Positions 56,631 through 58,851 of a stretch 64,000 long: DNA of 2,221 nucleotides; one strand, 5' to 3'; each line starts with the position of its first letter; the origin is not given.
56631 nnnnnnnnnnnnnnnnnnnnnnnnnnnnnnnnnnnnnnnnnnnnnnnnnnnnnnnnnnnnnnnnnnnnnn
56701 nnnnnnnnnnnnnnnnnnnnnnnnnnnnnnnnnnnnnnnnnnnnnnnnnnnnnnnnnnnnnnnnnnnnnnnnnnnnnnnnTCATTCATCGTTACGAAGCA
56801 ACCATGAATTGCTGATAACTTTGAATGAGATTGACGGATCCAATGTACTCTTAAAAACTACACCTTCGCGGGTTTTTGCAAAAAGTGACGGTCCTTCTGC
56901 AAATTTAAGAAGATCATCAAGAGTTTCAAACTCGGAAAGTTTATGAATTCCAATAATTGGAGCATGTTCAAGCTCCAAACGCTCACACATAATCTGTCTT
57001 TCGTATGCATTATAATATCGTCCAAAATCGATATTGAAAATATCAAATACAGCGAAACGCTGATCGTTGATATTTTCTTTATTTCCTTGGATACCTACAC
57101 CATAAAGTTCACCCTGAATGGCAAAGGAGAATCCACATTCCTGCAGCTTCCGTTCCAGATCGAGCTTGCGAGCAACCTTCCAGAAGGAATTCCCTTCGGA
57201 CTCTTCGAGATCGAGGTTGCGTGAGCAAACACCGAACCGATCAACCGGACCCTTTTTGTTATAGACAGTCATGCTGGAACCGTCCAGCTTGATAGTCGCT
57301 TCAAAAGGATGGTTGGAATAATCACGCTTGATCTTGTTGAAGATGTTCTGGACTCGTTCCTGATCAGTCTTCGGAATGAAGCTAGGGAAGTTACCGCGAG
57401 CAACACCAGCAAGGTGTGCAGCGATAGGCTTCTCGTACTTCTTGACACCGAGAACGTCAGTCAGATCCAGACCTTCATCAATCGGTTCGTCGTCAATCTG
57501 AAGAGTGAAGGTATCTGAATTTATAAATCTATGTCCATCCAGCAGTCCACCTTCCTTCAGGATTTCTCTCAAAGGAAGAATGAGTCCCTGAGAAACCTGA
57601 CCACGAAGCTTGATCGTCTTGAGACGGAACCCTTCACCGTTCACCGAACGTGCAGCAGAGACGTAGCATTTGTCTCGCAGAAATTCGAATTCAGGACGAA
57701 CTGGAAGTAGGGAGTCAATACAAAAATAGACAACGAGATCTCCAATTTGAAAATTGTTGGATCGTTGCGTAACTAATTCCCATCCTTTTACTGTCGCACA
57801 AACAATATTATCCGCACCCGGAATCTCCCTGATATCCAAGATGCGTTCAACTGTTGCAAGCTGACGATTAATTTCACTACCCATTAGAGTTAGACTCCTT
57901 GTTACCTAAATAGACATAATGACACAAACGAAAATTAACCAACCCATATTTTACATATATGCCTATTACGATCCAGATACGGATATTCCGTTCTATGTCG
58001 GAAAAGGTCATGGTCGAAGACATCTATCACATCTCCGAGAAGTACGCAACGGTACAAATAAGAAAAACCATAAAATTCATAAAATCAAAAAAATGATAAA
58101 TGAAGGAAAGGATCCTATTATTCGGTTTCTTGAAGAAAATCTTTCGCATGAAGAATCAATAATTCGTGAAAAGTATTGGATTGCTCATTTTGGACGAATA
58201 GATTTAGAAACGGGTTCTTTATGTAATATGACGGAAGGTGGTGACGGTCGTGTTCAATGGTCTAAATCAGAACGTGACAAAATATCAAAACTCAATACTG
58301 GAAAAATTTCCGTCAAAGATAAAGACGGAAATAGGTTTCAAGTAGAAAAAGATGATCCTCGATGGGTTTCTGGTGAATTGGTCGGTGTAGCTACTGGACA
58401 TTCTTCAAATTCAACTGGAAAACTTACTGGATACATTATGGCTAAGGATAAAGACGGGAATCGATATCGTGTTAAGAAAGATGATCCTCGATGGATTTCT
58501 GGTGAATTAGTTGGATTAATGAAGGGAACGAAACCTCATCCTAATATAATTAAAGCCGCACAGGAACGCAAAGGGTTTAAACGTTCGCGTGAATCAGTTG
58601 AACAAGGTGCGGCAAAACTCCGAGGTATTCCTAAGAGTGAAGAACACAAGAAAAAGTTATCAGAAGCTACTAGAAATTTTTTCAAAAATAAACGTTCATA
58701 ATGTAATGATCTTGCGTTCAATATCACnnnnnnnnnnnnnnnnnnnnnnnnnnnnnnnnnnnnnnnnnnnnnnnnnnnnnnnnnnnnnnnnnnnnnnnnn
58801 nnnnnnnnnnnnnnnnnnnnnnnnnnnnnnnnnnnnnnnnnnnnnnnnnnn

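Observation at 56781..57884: RNA ligase fused to a tRNA-binding OB domain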

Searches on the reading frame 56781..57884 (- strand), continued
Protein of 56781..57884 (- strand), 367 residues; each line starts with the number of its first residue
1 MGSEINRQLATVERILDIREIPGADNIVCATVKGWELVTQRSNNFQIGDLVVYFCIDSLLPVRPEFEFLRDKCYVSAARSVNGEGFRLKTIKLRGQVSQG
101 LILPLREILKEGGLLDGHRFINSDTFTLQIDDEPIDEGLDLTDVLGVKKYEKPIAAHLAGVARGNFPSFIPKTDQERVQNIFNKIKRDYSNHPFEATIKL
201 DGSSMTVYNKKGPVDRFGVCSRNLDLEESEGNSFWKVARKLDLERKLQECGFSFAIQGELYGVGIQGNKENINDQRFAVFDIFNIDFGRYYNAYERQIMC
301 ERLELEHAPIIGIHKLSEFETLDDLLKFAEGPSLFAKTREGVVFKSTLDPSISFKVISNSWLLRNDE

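Call 29: get_annotated_region(hit=H4, flank=6000)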
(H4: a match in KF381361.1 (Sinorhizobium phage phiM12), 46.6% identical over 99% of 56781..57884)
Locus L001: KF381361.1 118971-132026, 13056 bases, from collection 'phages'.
description: Sinorhizobium phage phiM12, complete genome.
organism: Sinorhizobium phage phiM12 (NCBI taxid 1357423)
taxonomy: Viruses; Duplodnaviria; Heunggongvirae; Uroviricota; Caudoviricetes; Emdodecavirus; Emdodecavirus M12
host: Sinorhizobium meliloti; source: -; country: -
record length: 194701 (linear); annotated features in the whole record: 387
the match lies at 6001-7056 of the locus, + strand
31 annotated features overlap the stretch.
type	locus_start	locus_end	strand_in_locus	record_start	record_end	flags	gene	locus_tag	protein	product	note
CDS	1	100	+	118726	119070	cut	-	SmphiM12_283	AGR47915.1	hypothetical protein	-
CDS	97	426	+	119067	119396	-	-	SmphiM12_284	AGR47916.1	hypothetical protein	-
CDS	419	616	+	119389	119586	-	-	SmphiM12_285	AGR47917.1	hypothetical protein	-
CDS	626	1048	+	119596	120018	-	-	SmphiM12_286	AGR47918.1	putative aminoacyl-tRNA hydrolase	-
CDS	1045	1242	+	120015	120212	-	-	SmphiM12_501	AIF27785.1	hypothetical protein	-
CDS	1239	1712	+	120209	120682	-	-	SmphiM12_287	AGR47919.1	Appr-1-p processing enzyme family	contains domain [cd02901], Macro domain, Poa1p_like family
CDS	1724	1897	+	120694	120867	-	-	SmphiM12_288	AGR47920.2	hypothetical protein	-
CDS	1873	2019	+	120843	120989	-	-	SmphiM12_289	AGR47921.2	hypothetical protein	-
CDS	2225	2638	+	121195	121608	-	-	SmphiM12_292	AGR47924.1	hypothetical protein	contains domain PRK04778[PRK04778], septation ring formation regulator EzrA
CDS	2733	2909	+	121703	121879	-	-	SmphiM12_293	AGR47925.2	hypothetical protein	-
CDS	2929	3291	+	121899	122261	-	-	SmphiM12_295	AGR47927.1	hypothetical protein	-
CDS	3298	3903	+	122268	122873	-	-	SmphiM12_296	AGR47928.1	putative metallophosphatase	contains domain MPP_superfamily[cd00838], metallophosphatase superfamily, metallophosphatase domain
CDS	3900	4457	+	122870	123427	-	-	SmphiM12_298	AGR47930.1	HNH endonuclease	contains domain HNH_3[pfam13392], HNH endonuclease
CDS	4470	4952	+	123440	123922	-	-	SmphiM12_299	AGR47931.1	hypothetical protein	-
CDS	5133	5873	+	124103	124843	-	-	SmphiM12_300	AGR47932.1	hypothetical protein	-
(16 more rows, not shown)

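Call 30: find_encoding_contigs(protein=P0001, flank=10000, max_places=3)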
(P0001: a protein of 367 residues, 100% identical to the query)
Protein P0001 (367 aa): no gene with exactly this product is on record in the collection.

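Call 31: find_encoding_contigs(protein=P0008, flank=8000, max_places=3)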
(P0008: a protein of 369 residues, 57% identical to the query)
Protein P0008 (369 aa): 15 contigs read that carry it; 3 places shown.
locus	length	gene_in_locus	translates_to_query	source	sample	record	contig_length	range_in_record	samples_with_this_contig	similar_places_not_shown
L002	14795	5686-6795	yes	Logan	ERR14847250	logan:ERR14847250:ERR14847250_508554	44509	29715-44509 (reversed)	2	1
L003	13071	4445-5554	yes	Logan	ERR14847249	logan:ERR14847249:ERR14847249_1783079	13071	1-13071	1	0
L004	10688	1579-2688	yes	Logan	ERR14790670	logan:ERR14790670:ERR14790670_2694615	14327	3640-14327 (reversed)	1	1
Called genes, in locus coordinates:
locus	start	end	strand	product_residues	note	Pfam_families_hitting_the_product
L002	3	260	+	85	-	?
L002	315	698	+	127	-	-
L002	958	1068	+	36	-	-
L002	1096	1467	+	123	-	-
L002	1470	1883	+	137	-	-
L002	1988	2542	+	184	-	PF10544:T5orf172, PF13455:MUG113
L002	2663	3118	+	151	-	-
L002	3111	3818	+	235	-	PF00149:Metallophos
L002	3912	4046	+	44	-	PF06568:YjiS-like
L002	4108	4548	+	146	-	PF13328:HD_4 (weak)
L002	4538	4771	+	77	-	-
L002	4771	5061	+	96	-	-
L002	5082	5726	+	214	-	-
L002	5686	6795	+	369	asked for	PF21189:PHA02142, PF09414:RNA_ligase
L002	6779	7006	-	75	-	-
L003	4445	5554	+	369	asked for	PF21189:PHA02142, PF09414:RNA_ligase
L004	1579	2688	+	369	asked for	PF21189:PHA02142, PF09414:RNA_ligase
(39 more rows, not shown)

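Call 33: predict_structure(alignment_id=A1)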
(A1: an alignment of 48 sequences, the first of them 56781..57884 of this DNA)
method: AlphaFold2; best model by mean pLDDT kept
length: 367 residues; sequences in the alignment: 48
mean_pLDDT: 90.0   pTM: 0.85
mean pLDDT of the five models: 90.0, 90.0, 89.5, 89.3, 88.9
residues with pLDDT >= 90: 291; 70-90: 44; 50-70: 18; < 50: 14
segments of 3 or more residues with pLDDT < 50: 1-3, 118-127
pLDDT, mean of each block of 10 residues (from residue 1): 63 97 97 96 95 96 94 94 95 94 85 52 49 79 93 77 90 90 96 97 95 94 90 94 96 95 89 95 96 96 97 97 97 93 96 96 84
secondary structure, 60 per line:
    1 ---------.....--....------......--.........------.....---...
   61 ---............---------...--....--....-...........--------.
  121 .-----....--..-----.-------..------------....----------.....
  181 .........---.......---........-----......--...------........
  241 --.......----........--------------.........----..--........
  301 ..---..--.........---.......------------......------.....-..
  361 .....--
elements in order: E10-14 E17-20 E27-32 E35-40 E50-54 E58-60 H64-73 E85-87 E90-93 E96-99 E101-104 H105-111 E127-130 E162-165 H178-189 E193-199 E203-210 E216-221 E224-226 H233-240 H243-249 E254-261 E276-284 H293-302 E310-315 H322-328 E341-346 E353-357 H359-365

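Call 37: fold_search(model_id=the predicted structure, library=pdb)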
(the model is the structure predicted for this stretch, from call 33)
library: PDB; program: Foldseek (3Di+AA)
matches with E <= 10: 591; with E <= 0.001: 47
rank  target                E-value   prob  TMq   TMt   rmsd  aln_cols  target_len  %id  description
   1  6vt0                  3.2e-36  1.00  0.81  0.89   2.5       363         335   37  Naegleria gruberi RNA ligase K170A mutant apo (released 2020-04-08)
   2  6vt4                  3.4e-36  1.00  0.83  0.90   2.5       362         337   38  Naegleria gruberi RNA ligase R149A mutant apo (released 2020-04-08)
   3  6vte                  2.3e-35  1.00  0.83  0.90   2.4       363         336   38  Naegleria gruberi RNA Ligase K170M mutant with AMP and Mn (released 2020-04-08)
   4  5cot                  2.7e-35  1.00  0.83  0.89   2.5       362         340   39  Structure and mechanism of a eukaryal nick-sealing RNA ligase (released 2015-10-28)
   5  6vt5                  2.8e-35  1.00  0.82  0.89   2.6       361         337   38  Naegleria gruberi RNA ligase R4a K121A mutant apo (released 2020-04-08)
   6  6vt8                  3.0e-35  1.00  0.83  0.90   2.4       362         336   38  Naegleria gruberi RNA ligase E312A mutant with AMP and Mn (released 2020-04-08)
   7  5cou                  3.5e-35  1.00  0.83  0.90   2.7       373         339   38  Structure and mechanism of a eukaryal nick-sealing RNA ligase K170M+ATP (released 2015-10-28)
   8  6vt9                  4.2e-35  1.00  0.83  0.91   2.7       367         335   37  Naegleria gruberi RNA ligase E227A mutant with ATP and Mn (released 2020-04-08)
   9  6vt3                  1.6e-34  1.00  0.80  0.86   3.1       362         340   38  Naegleria gruberi RNA ligase K326A mutant apo (released 2020-04-08)
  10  6vt1_A                2.4e-34  1.00  0.84  0.90   2.5       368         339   38  Naegleria gruberi RNA ligase D172A mutant apo (released 2020-04-08)
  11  6vtd                  2.4e-34  1.00  0.83  0.90   2.3       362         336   38  Naegleria gruberi RNA ligase R149A mutant with ATP and Mn (released 2020-04-08)
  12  6vtf_A                2.1e-33  1.00  0.82  0.89   2.7       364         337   38  Naegleria gruberi RNA ligase with PPi (released 2020-04-08)
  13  6vtg_A                1.3e-32  1.00  0.80  0.86   2.8       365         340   38  Naegleria gruberi RNA ligase E227A mutant apo (released 2020-04-08)
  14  8ucf                  8.1e-09  1.00  0.39  0.38   5.2       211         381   20  Thermophilic RNA Ligase from Palaeococcus pacificus K238G (released 2024-02-21)
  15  8ucg_A                8.1e-09  1.00  0.39  0.38   6.6       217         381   21  Thermophilic RNA Ligase from Palaeococcus pacificus K92A (released 2024-02-21)
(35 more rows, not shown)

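Call 51: find_related_loci(query=A1, collection=viral_contigs, flank=10000)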
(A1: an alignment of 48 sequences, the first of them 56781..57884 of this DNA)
Query A1 (367 aa) in viral_contigs; peptide patterns used: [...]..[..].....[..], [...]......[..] (x = any residue, [..] = any of these).
600 stretches matched a pattern (row limit reached: there are more); 575 encode a relative of the query (tblastn E <= 1e-3); the best 80 are kept; 80 distinct loci.
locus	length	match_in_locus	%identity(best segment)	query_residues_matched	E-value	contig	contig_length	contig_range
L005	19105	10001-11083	52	5-367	6e-114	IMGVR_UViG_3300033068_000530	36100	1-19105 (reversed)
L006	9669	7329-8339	50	7-364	1e-101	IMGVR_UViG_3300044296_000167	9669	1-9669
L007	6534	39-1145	45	9-367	2e-95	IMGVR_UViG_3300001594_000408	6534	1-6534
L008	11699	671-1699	49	7-362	3e-95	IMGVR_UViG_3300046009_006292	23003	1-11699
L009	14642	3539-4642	47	5-367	3e-95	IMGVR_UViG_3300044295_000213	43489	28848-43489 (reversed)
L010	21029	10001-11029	46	7-366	7e-94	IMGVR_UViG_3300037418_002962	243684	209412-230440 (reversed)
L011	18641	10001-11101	48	7-363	6e-94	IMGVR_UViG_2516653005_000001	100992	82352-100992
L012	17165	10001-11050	46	7-366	1e-93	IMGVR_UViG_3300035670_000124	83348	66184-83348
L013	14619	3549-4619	44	3-366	2e-93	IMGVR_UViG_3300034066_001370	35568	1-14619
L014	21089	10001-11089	47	4-367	4e-93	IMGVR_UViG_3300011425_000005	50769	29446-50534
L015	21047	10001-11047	47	3-367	2e-89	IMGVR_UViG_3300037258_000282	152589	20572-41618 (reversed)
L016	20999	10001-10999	46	5-363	3e-89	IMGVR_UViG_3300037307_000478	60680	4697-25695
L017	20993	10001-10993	47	7-363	2e-89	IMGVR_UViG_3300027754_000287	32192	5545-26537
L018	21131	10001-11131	46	4-364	3e-89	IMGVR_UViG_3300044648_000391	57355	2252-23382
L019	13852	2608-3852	43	4-363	1e-88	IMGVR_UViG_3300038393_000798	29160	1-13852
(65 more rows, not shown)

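Call 67: list_cluster_members(proteins=[P0001])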
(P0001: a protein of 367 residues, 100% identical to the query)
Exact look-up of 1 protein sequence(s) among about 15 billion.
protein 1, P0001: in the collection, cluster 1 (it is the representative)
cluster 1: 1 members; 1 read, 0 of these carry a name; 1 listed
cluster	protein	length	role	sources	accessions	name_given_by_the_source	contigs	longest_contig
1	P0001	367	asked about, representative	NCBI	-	-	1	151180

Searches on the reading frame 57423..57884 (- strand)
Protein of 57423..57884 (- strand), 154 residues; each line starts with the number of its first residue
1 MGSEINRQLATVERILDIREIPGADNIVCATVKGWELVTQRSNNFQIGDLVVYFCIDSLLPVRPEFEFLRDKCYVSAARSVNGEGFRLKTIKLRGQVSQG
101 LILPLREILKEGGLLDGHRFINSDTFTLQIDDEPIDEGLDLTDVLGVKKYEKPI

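Call 35: predict_structure(alignment_id=A3)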
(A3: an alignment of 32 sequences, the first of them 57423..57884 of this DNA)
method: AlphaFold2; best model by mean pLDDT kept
length: 154 residues; sequences in the alignment: 32
mean_pLDDT: 87.6   pTM: 0.81
mean pLDDT of the five models: 87.6, 87.1, 86.6, 86.4, 85.7
residues with pLDDT >= 90: 112; 70-90: 15; 50-70: 25; < 50: 2
segments of 3 or more residues with pLDDT < 50: none
pLDDT, mean of each block of 10 residues (from residue 1): 71 97 96 96 96 97 94 96 96 92 87 54 62 83 94 94
secondary structure, 60 per line:
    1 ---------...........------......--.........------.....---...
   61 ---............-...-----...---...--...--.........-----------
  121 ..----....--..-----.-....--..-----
elements in order: E10-20 E27-32 E35-40 E50-54 E58-60 H64-73 E85-87 E91-93 E96-98 E101-104 H105-109 E127-130 H142-145

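Call 43: search_solved_structures(query=A3, max_evalue=10, show_alignments=0)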
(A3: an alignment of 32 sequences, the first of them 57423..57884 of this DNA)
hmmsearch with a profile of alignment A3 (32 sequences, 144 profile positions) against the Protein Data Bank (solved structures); distinct sequences matched with E-value up to 10: 11.
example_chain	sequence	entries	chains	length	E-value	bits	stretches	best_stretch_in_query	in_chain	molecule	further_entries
6vt4_A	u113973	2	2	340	4.3e-30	107.4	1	5-144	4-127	RNA Ligase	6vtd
5cou_A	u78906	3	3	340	4.4e-30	107.4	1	5-144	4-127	Naegleria gruberi RNA ligase | RNA ligase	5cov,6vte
6vt9_A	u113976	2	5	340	4.4e-30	107.4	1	5-144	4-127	RNA ligase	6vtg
5cot_A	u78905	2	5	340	4.4e-30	107.4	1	5-144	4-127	Naegleria gruberi RNA ligase | RNA ligase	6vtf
6vt3_A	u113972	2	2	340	4.4e-30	107.4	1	5-144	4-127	RNA Ligase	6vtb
6vt8_A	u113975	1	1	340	4.4e-30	107.4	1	5-144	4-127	RNA Ligase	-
6vt0_A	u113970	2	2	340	4.5e-30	107.4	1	5-144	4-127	RNA Ligase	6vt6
6vt1_A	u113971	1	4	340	4.6e-30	107.4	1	5-144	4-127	RNA Ligase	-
6vt5_A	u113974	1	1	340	7.4e-28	100.2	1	6-144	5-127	RNA Ligase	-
6xyw_Bm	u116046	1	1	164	0.34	13.8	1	57-106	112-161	At2g34520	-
1mkh_A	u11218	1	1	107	0.47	13.3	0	11-33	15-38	C-terminal domain of Methionyl-tRNA synthetase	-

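Call 45: search_protein_families(library=pfam, alignment_id=A3, max_evalue=1)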
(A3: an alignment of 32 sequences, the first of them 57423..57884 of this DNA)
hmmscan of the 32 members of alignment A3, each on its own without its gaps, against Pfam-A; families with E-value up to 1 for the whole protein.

A. member 1, window:57423-57884:- (154 aa): 2 families
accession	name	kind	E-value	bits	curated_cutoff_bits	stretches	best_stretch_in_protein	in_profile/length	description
PF21189.3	PHA02142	-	2.6e-32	111.6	27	1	9-105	1-92/92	PHA02142 OB-fold domain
PF01588.26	tRNA_bind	-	0.025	15.1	27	1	88-107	57-76/96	Putative tRNA binding domain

B. families by the number of members that match (of 32 scanned): 7 families
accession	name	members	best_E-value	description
PF21189.3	PHA02142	32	2e-41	PHA02142 OB-fold domain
PF01588.26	tRNA_bind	19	0.00079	Putative tRNA binding domain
PF20148.4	DUF6531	1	0.026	Domain of unknown function (DUF6531)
PF06437.16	ISN1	1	0.042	IMP-specific 5'-nucleotidase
PF20289.3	MComp1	1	0.064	ABC-three component (ABC-3C) system Middle Component 1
PF24408.1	wHTH-Calcineurin_assc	1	0.21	wHTH-Calcineurin_assc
PF14597.12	Lactamase_B_5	1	0.27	Metallo-beta-lactamase superfamily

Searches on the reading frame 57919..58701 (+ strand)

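Call 10: search_protein_families(library=pfam, proteins=[window:57919-58701:+], max_evalue=0.01)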
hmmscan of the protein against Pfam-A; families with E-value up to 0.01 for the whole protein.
window:57919-58701:+ (260 aa): 2 families
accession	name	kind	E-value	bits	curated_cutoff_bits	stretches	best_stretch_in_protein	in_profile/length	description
PF22945.2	LEM-3_GIY-YIG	-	4.6e-11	43.4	27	1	25-120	28-122/151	LEM-3-like GIY-YIG domain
PF08909.16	DUF1854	-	0.006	16.9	26.8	0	104-143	75-114/130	Domain of unknown function (DUF1854)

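Call 11: search_protein_families(library=phrogs, proteins=[window:57919-58701:+], max_evalue=0.001)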
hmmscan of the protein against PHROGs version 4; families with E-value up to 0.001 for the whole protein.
window:57919-58701:+ (260 aa): 4 families
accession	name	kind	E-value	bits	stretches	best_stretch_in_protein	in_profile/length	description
phrog_12434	-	DNA, RNA and nucleotide metabolism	8.4e-18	65.9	2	117-162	153-198/292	HNH endonuclease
phrog_5356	-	unknown function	5.9e-11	43.2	1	2-79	7-87/255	-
phrog_15526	-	unknown function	3.2e-09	38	1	11-147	4-123/168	-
phrog_314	-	DNA, RNA and nucleotide metabolism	5.8e-08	33.1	1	4-256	172-326/574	homing endonuclease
